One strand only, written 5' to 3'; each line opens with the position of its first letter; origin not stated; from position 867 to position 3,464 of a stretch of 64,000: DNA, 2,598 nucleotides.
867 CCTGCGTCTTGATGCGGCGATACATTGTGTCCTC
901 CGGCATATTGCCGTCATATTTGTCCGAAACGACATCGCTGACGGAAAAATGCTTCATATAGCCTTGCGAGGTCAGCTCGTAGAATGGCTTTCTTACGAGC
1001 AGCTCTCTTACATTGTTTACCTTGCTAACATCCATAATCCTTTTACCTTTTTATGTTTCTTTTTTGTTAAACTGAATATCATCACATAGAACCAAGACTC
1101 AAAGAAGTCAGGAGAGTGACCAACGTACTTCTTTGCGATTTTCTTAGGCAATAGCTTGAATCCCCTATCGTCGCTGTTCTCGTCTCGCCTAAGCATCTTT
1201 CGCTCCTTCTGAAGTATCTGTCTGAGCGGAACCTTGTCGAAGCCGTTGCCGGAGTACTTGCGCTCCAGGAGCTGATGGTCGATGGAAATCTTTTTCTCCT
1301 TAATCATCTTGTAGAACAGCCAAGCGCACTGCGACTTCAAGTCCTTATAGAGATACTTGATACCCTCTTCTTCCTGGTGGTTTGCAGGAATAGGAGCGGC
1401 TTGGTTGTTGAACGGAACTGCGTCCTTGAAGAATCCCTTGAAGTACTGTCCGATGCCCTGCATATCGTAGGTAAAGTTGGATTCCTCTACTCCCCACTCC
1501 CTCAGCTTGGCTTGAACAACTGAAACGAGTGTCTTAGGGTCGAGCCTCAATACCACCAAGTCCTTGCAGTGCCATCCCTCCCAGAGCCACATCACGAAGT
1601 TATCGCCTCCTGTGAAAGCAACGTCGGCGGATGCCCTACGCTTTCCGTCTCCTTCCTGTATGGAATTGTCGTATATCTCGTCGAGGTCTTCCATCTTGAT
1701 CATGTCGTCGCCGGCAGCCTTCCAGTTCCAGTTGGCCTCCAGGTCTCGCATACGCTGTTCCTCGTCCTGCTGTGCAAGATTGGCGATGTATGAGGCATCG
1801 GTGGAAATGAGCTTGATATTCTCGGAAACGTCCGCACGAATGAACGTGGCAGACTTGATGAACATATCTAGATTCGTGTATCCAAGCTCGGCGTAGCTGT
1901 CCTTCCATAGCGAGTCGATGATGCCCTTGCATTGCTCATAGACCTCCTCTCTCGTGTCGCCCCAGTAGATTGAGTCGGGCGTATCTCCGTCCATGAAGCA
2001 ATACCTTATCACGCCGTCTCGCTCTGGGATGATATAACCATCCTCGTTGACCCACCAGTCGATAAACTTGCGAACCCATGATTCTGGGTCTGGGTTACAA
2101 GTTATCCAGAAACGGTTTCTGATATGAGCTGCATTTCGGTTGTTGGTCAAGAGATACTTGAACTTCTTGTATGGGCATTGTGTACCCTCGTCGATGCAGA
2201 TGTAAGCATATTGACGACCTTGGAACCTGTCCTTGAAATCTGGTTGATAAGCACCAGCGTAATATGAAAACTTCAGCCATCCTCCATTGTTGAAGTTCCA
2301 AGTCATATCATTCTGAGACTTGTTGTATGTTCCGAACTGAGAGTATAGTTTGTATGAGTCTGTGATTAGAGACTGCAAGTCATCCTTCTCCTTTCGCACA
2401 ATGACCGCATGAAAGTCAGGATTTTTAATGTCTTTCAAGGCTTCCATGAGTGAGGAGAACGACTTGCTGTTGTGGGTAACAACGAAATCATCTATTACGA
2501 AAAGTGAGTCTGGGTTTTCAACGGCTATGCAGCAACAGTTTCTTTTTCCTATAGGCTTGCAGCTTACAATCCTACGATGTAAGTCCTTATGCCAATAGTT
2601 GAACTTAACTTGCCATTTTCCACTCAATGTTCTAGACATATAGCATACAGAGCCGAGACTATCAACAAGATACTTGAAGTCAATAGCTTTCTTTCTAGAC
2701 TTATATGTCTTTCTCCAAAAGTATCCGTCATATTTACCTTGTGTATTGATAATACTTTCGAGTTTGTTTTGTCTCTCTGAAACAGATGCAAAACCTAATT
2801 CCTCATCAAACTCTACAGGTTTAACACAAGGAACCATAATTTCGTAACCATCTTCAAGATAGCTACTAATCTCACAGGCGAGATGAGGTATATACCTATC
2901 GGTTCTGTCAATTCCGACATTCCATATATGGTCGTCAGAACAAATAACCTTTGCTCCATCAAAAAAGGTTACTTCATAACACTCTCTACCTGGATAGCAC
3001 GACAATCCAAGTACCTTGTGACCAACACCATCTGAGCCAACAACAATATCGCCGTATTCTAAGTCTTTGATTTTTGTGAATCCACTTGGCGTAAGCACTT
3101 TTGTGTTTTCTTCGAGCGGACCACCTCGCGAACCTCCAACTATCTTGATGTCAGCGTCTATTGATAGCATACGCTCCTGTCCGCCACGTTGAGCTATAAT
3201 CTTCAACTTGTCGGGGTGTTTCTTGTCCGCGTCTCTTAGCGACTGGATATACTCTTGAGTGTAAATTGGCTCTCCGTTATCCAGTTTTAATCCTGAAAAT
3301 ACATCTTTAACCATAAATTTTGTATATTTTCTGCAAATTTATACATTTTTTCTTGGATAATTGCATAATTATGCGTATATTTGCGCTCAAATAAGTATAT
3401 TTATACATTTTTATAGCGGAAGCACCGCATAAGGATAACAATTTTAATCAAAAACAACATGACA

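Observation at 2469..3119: Intein in the terminase P-loop with a non-nucleophilic first residue (Pro) and a class-3-like WCT triplet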

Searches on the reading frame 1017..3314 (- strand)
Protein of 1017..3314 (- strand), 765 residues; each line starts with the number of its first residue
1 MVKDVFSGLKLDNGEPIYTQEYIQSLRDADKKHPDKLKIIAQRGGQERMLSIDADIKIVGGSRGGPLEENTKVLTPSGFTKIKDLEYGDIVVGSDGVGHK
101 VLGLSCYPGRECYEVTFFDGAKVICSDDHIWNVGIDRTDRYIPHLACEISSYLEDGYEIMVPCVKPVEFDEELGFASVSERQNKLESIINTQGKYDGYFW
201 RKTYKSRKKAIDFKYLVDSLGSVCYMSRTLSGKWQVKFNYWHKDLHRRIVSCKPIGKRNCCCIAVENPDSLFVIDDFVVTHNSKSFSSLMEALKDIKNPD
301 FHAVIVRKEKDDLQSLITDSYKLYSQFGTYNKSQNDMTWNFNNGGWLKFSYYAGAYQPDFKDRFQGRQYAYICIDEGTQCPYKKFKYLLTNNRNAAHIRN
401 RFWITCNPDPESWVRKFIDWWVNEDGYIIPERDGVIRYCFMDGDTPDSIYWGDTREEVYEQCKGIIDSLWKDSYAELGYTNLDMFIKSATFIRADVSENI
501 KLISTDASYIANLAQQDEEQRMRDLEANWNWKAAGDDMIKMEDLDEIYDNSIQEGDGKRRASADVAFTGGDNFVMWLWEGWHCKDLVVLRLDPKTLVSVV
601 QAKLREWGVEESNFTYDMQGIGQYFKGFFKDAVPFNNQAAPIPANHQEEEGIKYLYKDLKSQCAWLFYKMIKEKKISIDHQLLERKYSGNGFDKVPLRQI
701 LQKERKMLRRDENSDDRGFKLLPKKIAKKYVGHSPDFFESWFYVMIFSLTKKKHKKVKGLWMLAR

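Call 3: search_protein_families(library=pfam, proteins=[window:1017-3314:-], max_evalue=1)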
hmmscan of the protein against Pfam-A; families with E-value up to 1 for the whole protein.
window:1017-3314:- (765 aa): 1 family
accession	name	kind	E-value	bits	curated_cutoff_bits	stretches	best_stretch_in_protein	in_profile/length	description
PF03237.21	Terminase_6N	-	1e-13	51.9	22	1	284-539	10-208/215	Terminase large subunit, T4likevirus-type, N-terminal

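Call 4: search_protein_families(library=ncbifam, proteins=[window:1017-3314:-], max_evalue=1)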
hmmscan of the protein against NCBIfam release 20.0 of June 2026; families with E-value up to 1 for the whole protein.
window:1017-3314:- (765 aa): 0 families

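Call 8: search_dna_similar(query=window:1017-3314:-, collection=phages, mode=protein, max_rows=30)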
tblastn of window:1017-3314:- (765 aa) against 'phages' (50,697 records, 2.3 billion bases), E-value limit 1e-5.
Records with a match: 1450; places in all: 1455; records where one place covers at least 80% of the query: 2.
Best place of each record, by identity: 95-99% 1; <60% 1449.
By first word of the organism name: Escherichia 342; Pseudomonas 236; Mycobacterium 149; Vibrio 142; Rheinheimera 115; Salmonella 96; Klebsiella 51; Acinetobacter 45; Erwinia 35; Campylobacter 24; and 51 more.
By host as written in the record: - 191; Mycobacterium smegmatis mc2 155 116; Rheinheimera sp. BAL341 115; Escherichia coli 100; Pseudomonas aeruginosa 73; Escherichia coli K-12 MG1655 50; Pseudomonas aeruginosa PAO1 26; Campylobacter jejuni 22; and 328 more.
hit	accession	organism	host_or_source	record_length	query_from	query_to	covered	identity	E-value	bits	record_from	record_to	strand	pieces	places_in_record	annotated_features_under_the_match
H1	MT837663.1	Bacteriophage sp.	human fecal samples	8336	6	749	69%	59.0%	1e-172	626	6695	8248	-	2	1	record has no annotation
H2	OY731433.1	Bacteroides phage LoVEphage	-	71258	6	749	69%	59.0%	2e-172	626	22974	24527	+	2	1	terminase large subunit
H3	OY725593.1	Bacteroides phage LoVEphage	-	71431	6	749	69%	59.0%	2e-172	626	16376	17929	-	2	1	terminase large subunit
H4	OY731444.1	Bacteroides phage LoVEphage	-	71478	6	749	69%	59.0%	2e-172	626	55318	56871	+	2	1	terminase large subunit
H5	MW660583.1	Bacteroides phage LoVEphage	Bacteroides sp.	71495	6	749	69%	59.0%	2e-172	626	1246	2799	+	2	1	large terminase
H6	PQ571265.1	Bacteroides phage BI-TP1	Bacteroides intestinalis BG4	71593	6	749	69%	59.0%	2e-172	626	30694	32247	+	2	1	terminase large subunit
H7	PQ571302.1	Phocaeicola phage PV4-TP1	Phocaeicola vulgatus BM8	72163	6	749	69%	59.0%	2e-172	626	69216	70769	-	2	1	terminase large subunit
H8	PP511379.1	Dulem virus 40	Eulemur fulvus collaris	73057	283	749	61%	50.7%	2e-140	463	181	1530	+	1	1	terminase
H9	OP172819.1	Parabacteroides phage PF672P1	Parabacteroides faecis DA672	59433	42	749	88%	29.3%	9e-52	278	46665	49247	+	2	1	hypothetical protein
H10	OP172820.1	Parabacteroides phage PF672P2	Parabacteroides faecis DA672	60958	42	749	88%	29.2%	2e-51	277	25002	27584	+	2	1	hypothetical protein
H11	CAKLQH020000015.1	Acinetobacter phage MD-2021a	not known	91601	171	561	51%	25.9%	6e-25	117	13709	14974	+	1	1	putative replication protein P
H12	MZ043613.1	Acinetobacter phage TaPaz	Acinetobacter baumannii NIPH601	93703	171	561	51%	25.9%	1e-24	117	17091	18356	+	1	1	large terminase subunit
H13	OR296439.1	Bacteroides phage C3_41T2LP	Bacteroides uniformis MB20-41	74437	328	688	47%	27.6%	5e-28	127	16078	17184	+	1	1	terminase large subunit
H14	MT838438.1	Bacteriophage sp.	human fecal samples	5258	662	765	14%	95.2%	8e-48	189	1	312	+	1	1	record has no annotation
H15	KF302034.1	Pseudoalteromonas phage HM1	Pseudoalteromonas sp. str. H71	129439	171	552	50%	25.8%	2e-20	103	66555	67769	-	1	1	record has no annotation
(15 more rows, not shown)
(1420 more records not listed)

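Call 17: get_annotated_region(hit=H5, flank=1500)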
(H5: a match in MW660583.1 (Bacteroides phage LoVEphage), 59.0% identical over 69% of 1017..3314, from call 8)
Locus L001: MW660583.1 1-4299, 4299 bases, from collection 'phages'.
description: Bacteroides phage LoVEphage, complete genome.
organism: Bacteroides phage LoVEphage (NCBI taxid 2831678)
taxonomy: Viruses; Duplodnaviria; Heunggongvirae; Uroviricota; Caudoviricetes
host: Bacteroides sp.; source: -; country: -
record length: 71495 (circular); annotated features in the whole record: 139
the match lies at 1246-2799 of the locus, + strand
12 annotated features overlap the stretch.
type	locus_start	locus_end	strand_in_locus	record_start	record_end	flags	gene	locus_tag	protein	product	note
tRNA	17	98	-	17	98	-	-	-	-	tRNA-Tyr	-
tRNA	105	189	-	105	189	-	-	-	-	tRNA-Ser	-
tRNA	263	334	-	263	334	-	-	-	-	tRNA-Glu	-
tRNA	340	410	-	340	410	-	-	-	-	tRNA-Gln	-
tRNA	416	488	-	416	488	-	-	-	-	tRNA-Trp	-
tRNA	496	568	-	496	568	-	-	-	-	tRNA-Asn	-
tRNA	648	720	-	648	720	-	-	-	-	tRNA-Phe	-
tRNA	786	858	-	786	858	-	-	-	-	tRNA-Met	-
CDS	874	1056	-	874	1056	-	-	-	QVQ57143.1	cysteine-rich KTR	-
CDS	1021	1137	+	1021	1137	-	-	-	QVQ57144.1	hypothetical protein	Skeletal muscle LIM-protein 1 and half LIM domains: ZN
CDS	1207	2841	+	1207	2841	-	-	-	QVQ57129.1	large terminase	-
CDS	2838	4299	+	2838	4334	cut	-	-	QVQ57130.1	portal protein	-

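Call 32: find_encoding_contigs(protein=window:1017-3314:-, flank=3000, max_places=3)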
Protein window:1017-3314:- (765 aa): 24 contigs read that carry it; 3 places shown.
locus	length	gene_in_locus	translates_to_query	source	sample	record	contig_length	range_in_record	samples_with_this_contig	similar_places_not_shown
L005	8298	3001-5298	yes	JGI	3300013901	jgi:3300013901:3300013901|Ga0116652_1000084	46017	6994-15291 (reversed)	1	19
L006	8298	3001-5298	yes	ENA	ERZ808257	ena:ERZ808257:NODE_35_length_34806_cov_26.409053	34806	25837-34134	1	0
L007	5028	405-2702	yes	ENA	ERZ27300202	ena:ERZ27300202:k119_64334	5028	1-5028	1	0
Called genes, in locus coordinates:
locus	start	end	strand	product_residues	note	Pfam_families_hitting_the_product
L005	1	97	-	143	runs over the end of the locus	-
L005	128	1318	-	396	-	-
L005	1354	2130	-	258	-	-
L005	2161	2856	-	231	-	-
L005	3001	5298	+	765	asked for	PF03237:Terminase_6N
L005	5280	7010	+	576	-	PF05133:SPP1_portal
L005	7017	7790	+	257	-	-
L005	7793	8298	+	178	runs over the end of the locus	-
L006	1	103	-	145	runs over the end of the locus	-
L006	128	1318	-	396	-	-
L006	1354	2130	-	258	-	-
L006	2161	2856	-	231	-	-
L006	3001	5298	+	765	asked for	PF03237:Terminase_6N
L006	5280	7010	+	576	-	PF05133:SPP1_portal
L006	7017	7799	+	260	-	-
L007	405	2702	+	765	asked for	PF03237:Terminase_6N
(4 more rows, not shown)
